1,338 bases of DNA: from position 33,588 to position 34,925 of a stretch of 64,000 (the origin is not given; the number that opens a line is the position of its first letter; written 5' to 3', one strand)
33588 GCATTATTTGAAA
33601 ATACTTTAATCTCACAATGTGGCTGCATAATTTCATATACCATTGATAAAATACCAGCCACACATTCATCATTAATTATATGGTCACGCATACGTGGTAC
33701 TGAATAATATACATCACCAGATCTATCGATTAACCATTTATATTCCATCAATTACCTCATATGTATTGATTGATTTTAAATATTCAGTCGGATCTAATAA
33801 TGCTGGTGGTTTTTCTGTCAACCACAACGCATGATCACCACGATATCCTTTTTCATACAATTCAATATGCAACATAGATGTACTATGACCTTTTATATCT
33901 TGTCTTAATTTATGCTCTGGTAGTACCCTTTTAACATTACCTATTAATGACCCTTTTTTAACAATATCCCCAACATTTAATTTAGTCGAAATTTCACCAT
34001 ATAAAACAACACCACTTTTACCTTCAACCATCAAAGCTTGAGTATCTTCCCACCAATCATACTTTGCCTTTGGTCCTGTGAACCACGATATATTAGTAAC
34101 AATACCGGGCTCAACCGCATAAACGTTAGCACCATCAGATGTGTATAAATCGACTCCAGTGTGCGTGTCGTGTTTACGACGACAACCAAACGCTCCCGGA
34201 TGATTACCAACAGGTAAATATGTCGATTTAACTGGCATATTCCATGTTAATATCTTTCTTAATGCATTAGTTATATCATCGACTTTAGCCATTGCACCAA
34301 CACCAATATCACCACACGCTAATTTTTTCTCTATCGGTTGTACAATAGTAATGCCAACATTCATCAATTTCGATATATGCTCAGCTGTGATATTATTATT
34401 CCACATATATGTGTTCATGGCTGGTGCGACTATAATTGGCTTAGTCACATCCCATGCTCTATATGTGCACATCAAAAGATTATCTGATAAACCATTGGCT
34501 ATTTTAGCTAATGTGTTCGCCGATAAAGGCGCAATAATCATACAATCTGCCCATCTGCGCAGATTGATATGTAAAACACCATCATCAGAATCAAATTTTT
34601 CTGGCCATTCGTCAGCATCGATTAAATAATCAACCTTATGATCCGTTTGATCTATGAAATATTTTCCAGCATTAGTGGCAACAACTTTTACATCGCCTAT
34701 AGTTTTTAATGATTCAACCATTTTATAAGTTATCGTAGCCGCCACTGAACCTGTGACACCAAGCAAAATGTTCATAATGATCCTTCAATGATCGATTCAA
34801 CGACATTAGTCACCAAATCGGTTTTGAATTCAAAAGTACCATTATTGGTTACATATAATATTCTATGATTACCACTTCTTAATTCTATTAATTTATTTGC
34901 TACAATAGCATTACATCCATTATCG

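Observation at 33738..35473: Split, reordered CoaBC with CoaC fused to an M23/LytM-like domain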

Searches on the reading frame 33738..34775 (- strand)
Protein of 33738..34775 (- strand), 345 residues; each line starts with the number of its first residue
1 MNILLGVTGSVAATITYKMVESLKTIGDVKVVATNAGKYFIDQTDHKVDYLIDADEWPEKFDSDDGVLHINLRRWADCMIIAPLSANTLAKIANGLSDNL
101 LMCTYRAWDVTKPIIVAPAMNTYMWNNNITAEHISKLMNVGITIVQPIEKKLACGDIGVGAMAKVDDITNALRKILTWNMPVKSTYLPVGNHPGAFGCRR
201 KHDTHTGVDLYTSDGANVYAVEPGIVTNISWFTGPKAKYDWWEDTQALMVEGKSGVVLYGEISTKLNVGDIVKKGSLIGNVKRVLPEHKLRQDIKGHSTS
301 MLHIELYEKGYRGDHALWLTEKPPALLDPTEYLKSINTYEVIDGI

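Call 3: search_protein_families(library=pfam, proteins=[window:33738-34775:-], max_evalue=1)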
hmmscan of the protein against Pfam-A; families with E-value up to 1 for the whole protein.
window:33738-34775:- (345 aa): 2 families
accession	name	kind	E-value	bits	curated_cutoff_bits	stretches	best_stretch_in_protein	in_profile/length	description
PF02441.25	Flavoprotein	-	4.5e-34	117.8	22.7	1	1-171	1-157/162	Flavoprotein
PF01551.29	Peptidase_M23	-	2e-08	34.7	28.7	1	204-310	2-91/96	Peptidase family M23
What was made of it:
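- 33738..34775 (-): coaC-M23L fusion gene, 345 aa (stop codon included). Two Pfam domains above cutoff (call 3).
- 33741..34247 (-): M23-like (M23L) domain, residues 177-345, of a phage-associated subfamily. PF01551 34.7 bits (call 3).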

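Call 4: search_protein_families(library=ncbifam, proteins=[window:33738-34775:-], max_evalue=1)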
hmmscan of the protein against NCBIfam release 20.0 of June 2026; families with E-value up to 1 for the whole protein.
window:33738-34775:- (345 aa): 14 families
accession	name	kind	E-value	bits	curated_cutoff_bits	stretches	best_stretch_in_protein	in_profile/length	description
TIGR00521.1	coaBC_dfp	equivalog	9.5e-40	136.8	219.7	1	1-177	4-179/392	bifunctional phosphopantothenoylcysteine decarboxylase/phosphopantothenate--cysteine ligase CoaBC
TIGR02113.1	coaC_strep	equivalog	3.7e-35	121.3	261.4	1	2-175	2-176/177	phosphopantothenoylcysteine decarboxylase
NF004685.0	PRK06029.1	subfamily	3.5e-09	37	188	1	2-111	3-111/187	UbiX family flavin prenyltransferase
NF041206.1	VdcB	exception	2.4e-08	33.8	290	1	3-148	2-147/184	non-oxidative hydroxyarylic acid decarboxylases subunit B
TIGR00421.1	ubiX_pad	subfamily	8.5e-08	32.1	108.9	1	3-147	2-145/181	UbiX family flavin prenyltransferase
NF006161.0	PRK08305.1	equivalog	6.1e-07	29.3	156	1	75-140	84-147/196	dipicolinate synthase subunit B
TIGR02852.1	spore_dpaB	equivalog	3.1e-06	26.7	229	1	75-139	79-141/187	dipicolinate synthase subunit B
NF033753.1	RiPP_decarbCypD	equivalog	0.00064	19.1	215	1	4-133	11-138/182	CypD family RiPP peptide-cysteine decarboxylase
NF041218.1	BagM_FevK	exception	0.0022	17.4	420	1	74-148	76-148/215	bagremycin/ferroverdin biosynthesis UbiX family decarboxylase BagM/FevK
TIGR02699.1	archaeo_AfpA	hypoth_equivalog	0.0033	17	192.45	1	77-118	80-122/174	archaeoflavoprotein AfpA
TIGR02700.1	flavo_MJ0208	hypoth_equivalog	0.0057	15.9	251.35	1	72-102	83-112/234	dihydromethanopterin reductase (acceptor)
NF003987.0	PRK05471.1-6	equivalog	0.017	14.6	430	1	75-137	50-112/251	CDP-diacylglycerol diphosphatase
NF053844.1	RetAlphGalacBctrd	equivalog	0.083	11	800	1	204-256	276-327/662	retaining alpha-galactosidase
TIGR00672.1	cdh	equivalog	0.12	11.8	375.35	1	76-136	52-112/250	CDP-diacylglycerol diphosphatase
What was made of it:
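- On PPC decarboxylase / HFCD flavoproteins (CoaC): NCBIfam equivalog cutoffs are not reached (136.8 vs 219.7; 121.3 vs 261.4; call 4).
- On Bacterial bifunctional Dfp/CoaBC: The coaBC_dfp model matches each protein only partially and below cutoff (call 4).
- NCBIfam equivalog cutoffs are not reached by either protein (call 4), so they are divergent.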

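Call 5: search_protein_families(library=phrogs, proteins=[window:33738-34775:-], max_evalue=0.1)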
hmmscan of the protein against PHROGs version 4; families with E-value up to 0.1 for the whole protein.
window:33738-34775:- (345 aa): 6 families
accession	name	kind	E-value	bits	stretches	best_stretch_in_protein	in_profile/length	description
phrog_3084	-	lysis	1.1e-10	42.1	1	195-335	15-136/468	endolysin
phrog_14988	-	other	2.8e-07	31.5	1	200-310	28-130/272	peptidase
phrog_6700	-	lysis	1e-06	27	1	171-311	2592-2716/2898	endolysin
phrog_880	-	lysis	9.3e-06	26.3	1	195-319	20-136/435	endolysin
phrog_7767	-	other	3.4e-05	24.6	1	201-295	17-107/194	metallo-endopeptidase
phrog_16615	-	other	0.011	15.5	1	202-279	416-487/529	peptidase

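Call 9: search_dna_similar(query=window:33738-34775:-, collection=phages, mode=protein, max_rows=40)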
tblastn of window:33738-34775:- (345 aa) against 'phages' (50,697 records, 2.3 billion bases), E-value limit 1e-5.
Records with a match: 91; places in all: 91; records where one place covers at least 80% of the query: 4.
Best place of each record, by identity: <60% 91.
By first word of the organism name: Rhodococcus 39; Bacteriophage 14; Pseudomonas 13; Listeria 6; Staphylococcus 4; uncultured 3; Salmonella 3; Stenotrophomonas 2; Acinetobacter 2; Campylobacter 2; and 3 more.
By host as written in the record: Rhodococcus erythropolis RIA 643 33; - 22; Listeria monocytogenes 6; Pseudomonas aeruginosa PAO1 5; Rhodococcus erythropolis 3; Pseudomonas aeruginosa 3; Staphylococcus aureus 2; Rhodococcus globerulus 2; and 13 more.
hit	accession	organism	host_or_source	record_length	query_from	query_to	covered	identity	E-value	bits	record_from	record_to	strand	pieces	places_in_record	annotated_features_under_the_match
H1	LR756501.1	uncultured phage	metagenomic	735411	1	336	97%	40.0%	1e-63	224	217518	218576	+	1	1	record has no annotation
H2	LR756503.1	uncultured phage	metagenomic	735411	1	336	97%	40.0%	1e-63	224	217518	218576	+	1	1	record has no annotation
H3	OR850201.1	Staphylococcus phage SA 1298 Kay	Staphylococcus aureus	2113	3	292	84%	25.9%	8e-17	87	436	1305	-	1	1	record has no annotation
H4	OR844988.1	Staphylococcus phage SA 1306 Kay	Staphylococcus aureus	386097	3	292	84%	25.9%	1e-16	87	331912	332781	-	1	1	record has no annotation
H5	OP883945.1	Stenotrophomonas phage CM1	Stenotrophomonas maltophilia SRM01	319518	181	336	45%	47.5%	1e-27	119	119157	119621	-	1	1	record has no annotation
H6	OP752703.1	Stenotrophomonas phage RAS14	Stenotrophomonas maltophilia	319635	181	336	45%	47.5%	1e-27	119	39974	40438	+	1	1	hypothetical protein (x2)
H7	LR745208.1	uncultured phage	metagenomic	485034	176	337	47%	45.6%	1e-33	137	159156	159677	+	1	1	record has no annotation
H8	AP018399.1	Xanthomonas phage XacN1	Xanthomonas citri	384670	187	336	43%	48.4%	3e-30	127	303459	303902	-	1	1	M23 family peptidase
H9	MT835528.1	Bacteriophage sp.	human fecal samples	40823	3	179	51%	38.9%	3e-26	115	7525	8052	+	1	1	record has no annotation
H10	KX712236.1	Rhodococcus phage Yogi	Rhodococcus erythropolis RIA 643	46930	66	321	74%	26.4%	3e-7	58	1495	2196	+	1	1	endolysin | tRNA-Arg | tRNA-Trp | tRNA-Asn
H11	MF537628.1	Rhodococcus phage Bonanza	Rhodococcus erythropolis RIA 643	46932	66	321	74%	26.4%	3e-7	58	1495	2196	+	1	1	7: endolysin | 4: tRNA-Asn | 5: tRNA-Val | 6: tRNA-Trp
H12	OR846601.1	Enterococcus phage Efs 1-1-1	Enterococcus faecalis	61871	2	176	51%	38.6%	4e-24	109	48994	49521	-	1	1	record has no annotation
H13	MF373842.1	Rhodococcus phage Jester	Rhodococcus erythropolis RIA 643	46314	68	321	74%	26.2%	1e-6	57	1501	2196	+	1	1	7: endolysin | 4: tRNA-Asn | 5: tRNA-Arg | 6: tRNA-Trp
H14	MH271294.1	Rhodococcus phage Bryce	Rhodococcus erythropolis RIA 643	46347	68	321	74%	26.2%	1e-6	57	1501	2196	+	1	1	7: endolysin | 5: tRNA-OTHER | 6: tRNA-Trp | 4: tRNA-Asn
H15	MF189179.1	Rhodococcus phage Yoncess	Rhodococcus erythropolis RIA 643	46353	68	321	74%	26.2%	1e-6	57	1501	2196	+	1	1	endolysin | tRNA-OTHER | tRNA-Trp | tRNA-Asn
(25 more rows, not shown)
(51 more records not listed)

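Call 11: get_annotated_region(hit=H1, flank=6000)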
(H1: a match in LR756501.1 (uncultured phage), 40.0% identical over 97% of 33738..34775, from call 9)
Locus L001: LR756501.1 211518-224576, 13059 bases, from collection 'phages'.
description: uncultured phage genome assembly, chromosome: 1.
organism: uncultured phage (NCBI taxid 278008)
taxonomy: Viruses; environmental samples
host: -; source: metagenomic; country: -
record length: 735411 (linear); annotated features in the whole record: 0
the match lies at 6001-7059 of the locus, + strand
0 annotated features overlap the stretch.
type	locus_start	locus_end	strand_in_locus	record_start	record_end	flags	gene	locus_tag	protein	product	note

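Call 12: get_annotated_region(hit=H8, flank=5000)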
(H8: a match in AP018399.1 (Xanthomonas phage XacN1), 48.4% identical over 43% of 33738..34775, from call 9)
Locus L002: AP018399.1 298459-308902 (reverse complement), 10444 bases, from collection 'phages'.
description: Xanthomonas phage XacN1 DNA, complete genome.
organism: Xanthomonas phage XacN1 (NCBI taxid 2042251)
taxonomy: Viruses; Duplodnaviria; Heunggongvirae; Uroviricota; Caudoviricetes
host: Xanthomonas citri; source: -; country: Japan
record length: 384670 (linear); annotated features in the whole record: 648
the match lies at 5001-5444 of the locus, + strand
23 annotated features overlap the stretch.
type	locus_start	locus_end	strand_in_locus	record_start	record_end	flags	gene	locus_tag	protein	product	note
CDS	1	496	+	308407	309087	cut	-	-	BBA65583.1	predicted ORF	ORF435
CDS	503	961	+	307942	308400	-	-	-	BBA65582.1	predicted ORF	ORF434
CDS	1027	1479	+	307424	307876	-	-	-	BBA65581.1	MazG nucleotide pyrophosphohydrolase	ORF433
CDS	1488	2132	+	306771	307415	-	-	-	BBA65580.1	ABC transporter ATP-binding protein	ORF432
CDS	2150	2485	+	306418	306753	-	-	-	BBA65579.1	predicted ORF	ORF431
CDS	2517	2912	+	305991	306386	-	-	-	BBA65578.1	predicted ORF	ORF430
CDS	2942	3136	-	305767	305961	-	-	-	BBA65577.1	predicted ORF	ORF429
CDS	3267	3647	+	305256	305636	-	-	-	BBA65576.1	hypothetical protein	ORF428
CDS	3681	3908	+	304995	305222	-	-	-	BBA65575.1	predicted ORF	ORF427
CDS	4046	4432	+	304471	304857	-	-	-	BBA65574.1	predicted ORF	ORF426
CDS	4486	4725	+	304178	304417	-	-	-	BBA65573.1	predicted ORF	ORF425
CDS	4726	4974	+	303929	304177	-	-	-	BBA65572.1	predicted ORF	ORF424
CDS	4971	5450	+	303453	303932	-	-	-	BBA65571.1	M23 family peptidase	ORF423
CDS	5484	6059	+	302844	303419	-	-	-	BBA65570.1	hypothetical protein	ORF422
CDS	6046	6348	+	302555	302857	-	-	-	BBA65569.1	predicted ORF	ORF421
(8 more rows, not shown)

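Call 13: get_annotated_region(hit=H7, flank=5000)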
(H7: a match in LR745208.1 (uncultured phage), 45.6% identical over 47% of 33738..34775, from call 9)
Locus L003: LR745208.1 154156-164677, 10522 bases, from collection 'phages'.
description: uncultured phage genome assembly, chromosome: 1.
organism: uncultured phage (NCBI taxid 278008)
taxonomy: Viruses; environmental samples
host: -; source: metagenomic; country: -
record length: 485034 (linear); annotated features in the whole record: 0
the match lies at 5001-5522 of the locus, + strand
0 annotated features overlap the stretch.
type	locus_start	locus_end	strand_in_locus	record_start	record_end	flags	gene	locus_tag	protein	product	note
